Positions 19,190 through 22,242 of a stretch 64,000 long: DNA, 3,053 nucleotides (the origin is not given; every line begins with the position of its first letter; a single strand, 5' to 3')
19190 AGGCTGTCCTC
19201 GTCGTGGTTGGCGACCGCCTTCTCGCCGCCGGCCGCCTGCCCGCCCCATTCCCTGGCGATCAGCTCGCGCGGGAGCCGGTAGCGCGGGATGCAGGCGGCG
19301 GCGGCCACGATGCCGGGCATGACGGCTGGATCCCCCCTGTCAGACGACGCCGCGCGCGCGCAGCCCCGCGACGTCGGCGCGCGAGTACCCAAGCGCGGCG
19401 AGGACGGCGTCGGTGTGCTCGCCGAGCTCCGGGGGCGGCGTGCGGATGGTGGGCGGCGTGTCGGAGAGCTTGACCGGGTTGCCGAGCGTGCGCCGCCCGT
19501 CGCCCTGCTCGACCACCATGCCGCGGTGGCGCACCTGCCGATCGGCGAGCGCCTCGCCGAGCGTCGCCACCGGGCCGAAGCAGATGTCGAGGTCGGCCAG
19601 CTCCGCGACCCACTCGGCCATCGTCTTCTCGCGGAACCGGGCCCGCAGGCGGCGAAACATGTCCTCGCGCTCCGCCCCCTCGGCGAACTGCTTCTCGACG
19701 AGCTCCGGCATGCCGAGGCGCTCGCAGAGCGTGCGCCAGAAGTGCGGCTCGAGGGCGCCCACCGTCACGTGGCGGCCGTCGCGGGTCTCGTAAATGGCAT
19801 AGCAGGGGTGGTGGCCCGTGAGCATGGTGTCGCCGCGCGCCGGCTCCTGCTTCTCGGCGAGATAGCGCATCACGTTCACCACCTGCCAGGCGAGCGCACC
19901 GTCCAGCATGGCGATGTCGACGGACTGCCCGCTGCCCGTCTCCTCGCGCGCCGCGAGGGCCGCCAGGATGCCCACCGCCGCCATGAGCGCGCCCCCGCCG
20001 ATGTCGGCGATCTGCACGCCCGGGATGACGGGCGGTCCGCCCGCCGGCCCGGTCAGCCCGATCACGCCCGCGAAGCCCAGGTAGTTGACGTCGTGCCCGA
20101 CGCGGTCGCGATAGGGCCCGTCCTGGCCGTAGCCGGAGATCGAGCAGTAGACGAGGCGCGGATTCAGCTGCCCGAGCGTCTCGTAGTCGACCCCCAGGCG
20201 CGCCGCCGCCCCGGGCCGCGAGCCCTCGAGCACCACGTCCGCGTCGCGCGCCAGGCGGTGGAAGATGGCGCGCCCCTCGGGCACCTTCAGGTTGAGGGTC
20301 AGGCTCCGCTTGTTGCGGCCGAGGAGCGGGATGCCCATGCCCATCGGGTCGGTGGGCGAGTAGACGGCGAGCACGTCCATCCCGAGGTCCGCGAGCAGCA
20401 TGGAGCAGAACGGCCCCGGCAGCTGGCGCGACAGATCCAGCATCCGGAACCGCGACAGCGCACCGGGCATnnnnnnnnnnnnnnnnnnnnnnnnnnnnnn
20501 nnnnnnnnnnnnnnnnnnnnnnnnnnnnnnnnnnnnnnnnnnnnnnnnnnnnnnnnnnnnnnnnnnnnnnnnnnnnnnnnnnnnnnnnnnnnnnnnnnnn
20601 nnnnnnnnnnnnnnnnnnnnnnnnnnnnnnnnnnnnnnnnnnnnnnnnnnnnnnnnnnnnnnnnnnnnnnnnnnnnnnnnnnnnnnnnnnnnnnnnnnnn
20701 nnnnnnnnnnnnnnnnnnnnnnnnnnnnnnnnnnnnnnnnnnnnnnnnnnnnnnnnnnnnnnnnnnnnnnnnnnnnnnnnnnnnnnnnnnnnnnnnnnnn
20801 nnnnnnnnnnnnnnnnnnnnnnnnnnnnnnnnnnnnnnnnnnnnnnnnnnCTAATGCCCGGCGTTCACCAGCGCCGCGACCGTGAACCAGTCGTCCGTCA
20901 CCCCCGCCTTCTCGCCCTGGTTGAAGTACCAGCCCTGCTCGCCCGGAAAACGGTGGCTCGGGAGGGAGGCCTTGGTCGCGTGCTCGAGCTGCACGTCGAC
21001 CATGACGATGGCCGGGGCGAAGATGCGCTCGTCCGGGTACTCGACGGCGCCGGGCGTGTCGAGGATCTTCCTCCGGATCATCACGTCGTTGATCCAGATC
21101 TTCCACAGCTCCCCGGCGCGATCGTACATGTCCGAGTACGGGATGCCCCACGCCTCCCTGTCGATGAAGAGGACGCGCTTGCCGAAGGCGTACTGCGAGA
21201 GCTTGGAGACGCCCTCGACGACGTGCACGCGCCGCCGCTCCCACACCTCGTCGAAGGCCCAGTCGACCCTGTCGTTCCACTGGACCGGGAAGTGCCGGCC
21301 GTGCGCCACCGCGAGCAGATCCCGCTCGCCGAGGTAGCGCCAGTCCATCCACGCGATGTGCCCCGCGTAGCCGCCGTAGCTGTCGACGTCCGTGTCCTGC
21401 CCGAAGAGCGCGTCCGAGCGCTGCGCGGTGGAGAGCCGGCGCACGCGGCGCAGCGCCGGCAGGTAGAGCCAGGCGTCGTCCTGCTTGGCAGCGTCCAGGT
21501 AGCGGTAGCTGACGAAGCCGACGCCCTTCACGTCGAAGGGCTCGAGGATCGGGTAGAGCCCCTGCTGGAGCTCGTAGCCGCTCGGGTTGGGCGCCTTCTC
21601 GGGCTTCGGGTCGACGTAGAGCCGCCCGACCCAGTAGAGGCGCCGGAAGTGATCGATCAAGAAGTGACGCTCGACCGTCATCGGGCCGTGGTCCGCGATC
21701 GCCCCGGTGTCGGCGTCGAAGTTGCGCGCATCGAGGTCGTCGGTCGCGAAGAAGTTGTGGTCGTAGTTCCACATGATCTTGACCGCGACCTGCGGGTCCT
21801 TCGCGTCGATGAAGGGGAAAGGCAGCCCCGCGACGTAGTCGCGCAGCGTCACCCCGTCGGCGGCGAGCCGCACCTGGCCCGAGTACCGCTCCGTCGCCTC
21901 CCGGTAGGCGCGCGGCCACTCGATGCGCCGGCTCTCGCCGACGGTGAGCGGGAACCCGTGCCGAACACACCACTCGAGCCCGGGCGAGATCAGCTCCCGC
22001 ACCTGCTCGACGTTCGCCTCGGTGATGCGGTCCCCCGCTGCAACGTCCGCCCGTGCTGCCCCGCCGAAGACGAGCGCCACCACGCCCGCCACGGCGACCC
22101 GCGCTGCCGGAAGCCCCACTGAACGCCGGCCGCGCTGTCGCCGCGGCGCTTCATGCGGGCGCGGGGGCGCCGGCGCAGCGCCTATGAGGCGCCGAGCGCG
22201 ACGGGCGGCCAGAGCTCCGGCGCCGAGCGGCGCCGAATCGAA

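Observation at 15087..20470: bbs-like β-oxidation operon for a bulky or branched acyl-CoA (CoA-transferase III, HMGCS-like/DUF35, ACAD, heterodimeric hot-dog hydratase, SDR)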

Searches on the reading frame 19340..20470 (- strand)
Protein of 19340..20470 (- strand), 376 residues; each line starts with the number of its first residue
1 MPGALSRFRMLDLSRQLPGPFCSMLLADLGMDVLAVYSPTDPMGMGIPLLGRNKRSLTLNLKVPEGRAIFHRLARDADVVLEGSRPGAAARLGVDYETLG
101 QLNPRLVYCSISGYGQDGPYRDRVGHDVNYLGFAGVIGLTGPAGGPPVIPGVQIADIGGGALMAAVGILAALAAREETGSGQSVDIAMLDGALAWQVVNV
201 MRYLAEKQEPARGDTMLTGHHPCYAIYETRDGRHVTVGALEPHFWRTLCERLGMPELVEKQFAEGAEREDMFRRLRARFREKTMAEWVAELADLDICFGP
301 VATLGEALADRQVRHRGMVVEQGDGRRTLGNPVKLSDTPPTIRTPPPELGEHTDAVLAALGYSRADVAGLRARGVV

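Call 8: search_protein_families(library=pfam, proteins=[window:19340-20470:-])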
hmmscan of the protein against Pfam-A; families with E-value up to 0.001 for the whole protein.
window:19340-20470:- (376 aa): 1 family
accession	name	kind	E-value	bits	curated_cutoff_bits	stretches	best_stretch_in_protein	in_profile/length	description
PF02515.22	CoA_transf_3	-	2.4e-102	343.2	23.3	1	5-353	1-366/366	CoA-transferase family III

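Call 10: search_protein_families(library=ncbifam, proteins=[window:19340-20470:-], max_evalue=0.00001)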
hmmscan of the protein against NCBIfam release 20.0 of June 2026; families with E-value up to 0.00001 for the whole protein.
window:19340-20470:- (376 aa): 7 families
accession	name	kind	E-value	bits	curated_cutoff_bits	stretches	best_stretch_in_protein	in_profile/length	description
NF052585.1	SucGlutTfsCaiB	equivalog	1.7e-62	211.3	750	1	52-361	74-389/394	succinate--glutarate CoA-transferase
NF041294.1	Scnl_mescCoAtase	equivalog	1.7e-57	195.3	700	1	3-357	2-380/381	succinyl-CoA:mesaconate CoA-transferase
NF003809.0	PRK05398.1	subfamily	2.9e-56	190.8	442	1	4-376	4-416/416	formyl-CoA transferase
TIGR03253.1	oxalate_frc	equivalog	1.7e-53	181.9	504.2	1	5-376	4-416/416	formyl-CoA transferase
NF008511.0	PRK11430.1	equivalog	6.2e-48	163.8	522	1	8-354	13-373/381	CoA:oxalate CoA-transferase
NF002914.1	PRK03525.1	equivalog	1.4e-32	113.1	413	1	9-376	14-397/400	L-carnitine CoA-transferase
TIGR04253.1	mesacon_CoA_iso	equivalog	8.1e-17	61.3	725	1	50-376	61-400/403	2-methylfumaryl-CoA isomerase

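Call 29: search_solved_structures(query=window:19340-20470:-, max_evalue=1e-10, show_alignments=1)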
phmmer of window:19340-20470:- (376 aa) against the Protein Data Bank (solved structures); distinct sequences matched with E-value up to 1e-10: 35.
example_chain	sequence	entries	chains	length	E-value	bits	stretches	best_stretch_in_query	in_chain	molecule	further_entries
8rmw_A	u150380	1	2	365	9.4e-58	199.3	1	1-346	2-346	Alpha-methylacyl-CoA racemase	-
9i2t_A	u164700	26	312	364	9.5e-58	199.3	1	1-346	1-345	Alpha-methylacyl-CoA racemase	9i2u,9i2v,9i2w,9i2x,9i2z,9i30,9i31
1x74_A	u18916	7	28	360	1.1e-57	199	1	1-346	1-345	2-methylacyl-CoA racemase | probable alpha-methylacyl-CoA racemase MCR | PROBABLE ALPHA-METHYLACYL-COA RACEMASE MCR (2-METHYLACYL-COA RACEMASE) (2-ARYLPROPIONYL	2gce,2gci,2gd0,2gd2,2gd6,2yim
8rp5_A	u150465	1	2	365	7e-57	196.4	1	1-346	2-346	Alpha-methylacyl-CoA racemase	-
8rp4_A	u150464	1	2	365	1.2e-56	195.6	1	1-346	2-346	Alpha-methylacyl-CoA racemase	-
8rp3_A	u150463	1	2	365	2.7e-56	194.5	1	1-346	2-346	Alpha-methylacyl-CoA racemase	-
2g04_A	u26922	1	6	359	3.2e-56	194.2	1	3-349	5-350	PROBABLE FATTY-ACID-CoA RACEMASE FAR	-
9br6_A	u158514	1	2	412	2e-53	185.1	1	7-376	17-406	Succinate--hydroxymethylglutarate CoA-transferase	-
9br7_A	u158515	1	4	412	7.4e-53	183.2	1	7-376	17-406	Succinate--hydroxymethylglutarate CoA-transferase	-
4ed9_A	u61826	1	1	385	2e-51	178.4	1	6-360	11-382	CAIB/BAIF family protein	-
10uh_A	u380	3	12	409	4.1e-48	167.5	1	5-376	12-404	Formyl-coenzyme a transferase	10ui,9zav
4hl6_A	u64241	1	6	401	7.3e-44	153.6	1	8-352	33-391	Uncharacterized protein YfdE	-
3ubm_A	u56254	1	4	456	2.4e-41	145.2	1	45-373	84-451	Formyl-CoA:oxalate CoA-transferase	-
1pt5_A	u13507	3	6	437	1.5e-40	142.6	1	5-193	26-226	Hypothetical protein yfdW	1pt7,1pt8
1pqy_A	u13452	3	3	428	1.6e-40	142.6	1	5-193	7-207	Hypothetical protein yfdW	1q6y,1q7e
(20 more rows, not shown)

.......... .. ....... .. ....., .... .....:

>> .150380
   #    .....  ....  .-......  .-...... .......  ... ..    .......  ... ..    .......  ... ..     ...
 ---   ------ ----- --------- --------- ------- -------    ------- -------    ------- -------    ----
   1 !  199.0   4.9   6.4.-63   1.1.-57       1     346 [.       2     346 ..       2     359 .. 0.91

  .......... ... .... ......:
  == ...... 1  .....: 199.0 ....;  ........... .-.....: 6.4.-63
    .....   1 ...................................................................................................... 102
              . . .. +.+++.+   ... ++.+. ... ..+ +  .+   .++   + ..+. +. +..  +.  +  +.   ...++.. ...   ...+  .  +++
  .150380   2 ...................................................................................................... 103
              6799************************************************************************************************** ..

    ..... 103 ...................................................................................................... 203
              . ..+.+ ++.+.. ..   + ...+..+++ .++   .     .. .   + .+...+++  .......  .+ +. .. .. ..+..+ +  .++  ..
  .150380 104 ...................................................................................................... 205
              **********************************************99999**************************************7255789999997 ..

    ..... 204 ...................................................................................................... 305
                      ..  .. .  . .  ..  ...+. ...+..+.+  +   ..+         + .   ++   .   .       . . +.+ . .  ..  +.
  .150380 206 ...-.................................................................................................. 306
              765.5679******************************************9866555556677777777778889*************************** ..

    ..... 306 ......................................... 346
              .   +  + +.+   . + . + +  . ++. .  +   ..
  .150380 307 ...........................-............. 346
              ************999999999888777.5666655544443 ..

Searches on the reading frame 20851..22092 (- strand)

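Call 8: search_protein_families(library=pfam, proteins=[window:20851-22092:-])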
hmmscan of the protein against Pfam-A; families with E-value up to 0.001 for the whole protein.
window:20851-22092:- (413 aa): 2 families
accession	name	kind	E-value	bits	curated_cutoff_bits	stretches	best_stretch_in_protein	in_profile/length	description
PF07044.18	DUF1329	-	1.9e-50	172.6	23.1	1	23-379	2-344/368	Protein of unknown function (DUF1329)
PF17131.11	LolA_like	-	3.6e-17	63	30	1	178-237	5-60/184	Outer membrane lipoprotein-sorting protein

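Call 10: search_protein_families(library=ncbifam, proteins=[window:20851-22092:-], max_evalue=0.00001)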
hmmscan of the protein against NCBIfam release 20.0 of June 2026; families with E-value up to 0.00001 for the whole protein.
window:20851-22092:- (413 aa): 0 families
